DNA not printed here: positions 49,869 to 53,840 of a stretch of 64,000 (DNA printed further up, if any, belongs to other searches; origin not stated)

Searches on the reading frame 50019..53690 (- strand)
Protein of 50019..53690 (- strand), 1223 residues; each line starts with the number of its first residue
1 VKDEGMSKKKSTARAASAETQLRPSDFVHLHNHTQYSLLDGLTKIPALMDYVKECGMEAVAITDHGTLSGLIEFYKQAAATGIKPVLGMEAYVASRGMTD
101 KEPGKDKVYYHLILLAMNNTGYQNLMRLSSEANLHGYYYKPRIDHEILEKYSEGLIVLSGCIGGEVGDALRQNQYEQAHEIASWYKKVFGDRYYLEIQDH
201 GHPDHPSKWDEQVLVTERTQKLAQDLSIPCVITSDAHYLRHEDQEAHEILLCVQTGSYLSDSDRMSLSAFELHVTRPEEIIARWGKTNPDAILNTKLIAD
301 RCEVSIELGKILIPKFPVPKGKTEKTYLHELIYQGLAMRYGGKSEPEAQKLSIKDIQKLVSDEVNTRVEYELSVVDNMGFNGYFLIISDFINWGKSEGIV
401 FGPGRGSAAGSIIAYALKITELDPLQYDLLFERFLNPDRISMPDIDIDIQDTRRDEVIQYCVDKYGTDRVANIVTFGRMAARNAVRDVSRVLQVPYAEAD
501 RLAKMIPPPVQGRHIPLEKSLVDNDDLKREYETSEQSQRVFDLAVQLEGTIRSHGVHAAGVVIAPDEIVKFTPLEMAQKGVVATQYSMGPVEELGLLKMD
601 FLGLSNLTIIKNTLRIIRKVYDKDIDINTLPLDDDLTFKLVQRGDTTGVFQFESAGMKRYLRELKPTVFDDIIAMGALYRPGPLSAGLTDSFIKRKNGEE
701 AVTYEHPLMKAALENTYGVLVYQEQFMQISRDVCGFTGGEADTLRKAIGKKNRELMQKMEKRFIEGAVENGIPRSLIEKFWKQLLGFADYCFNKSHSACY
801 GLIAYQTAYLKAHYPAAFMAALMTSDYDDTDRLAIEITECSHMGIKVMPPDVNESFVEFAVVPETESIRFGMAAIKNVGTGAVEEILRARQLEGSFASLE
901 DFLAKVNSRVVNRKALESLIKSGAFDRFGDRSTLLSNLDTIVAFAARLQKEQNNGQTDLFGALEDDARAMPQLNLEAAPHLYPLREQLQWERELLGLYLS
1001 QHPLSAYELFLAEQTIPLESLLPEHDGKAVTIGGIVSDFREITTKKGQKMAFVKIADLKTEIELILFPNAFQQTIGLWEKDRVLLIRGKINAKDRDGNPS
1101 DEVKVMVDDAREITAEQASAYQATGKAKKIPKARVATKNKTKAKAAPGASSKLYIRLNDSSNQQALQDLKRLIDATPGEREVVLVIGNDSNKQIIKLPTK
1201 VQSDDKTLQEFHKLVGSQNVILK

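Call 74: search_protein_families(library=pfam, proteins=[window:50019-53690:-], max_evalue=0.00001)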
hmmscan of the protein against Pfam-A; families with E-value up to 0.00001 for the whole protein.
window:50019-53690:- (1223 aa): 5 families
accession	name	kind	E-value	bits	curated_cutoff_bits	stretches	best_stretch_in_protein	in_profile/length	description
PF07733.18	DNA_pol3_alpha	-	8.5e-97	324.3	23.9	1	327-603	2-260/260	Bacterial DNA polymerase III alpha NTPase domain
PF17657.6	DNA_pol3_finger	-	1.5e-62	210.3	22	1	606-771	1-166/166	Bacterial DNA polymerase III alpha subunit finger domain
PF02811.25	PHP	-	4.1e-57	193.5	26.4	1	29-200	1-164/164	PHP domain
PF14579.12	HHH_6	-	1.7e-28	99.1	25.6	1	844-933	1-89/90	Helix-hairpin-helix motif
PF01336.31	tRNA_anti-codon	-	2.6e-09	37.3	27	1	1030-1112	1-74/75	OB-fold nucleic acid binding domain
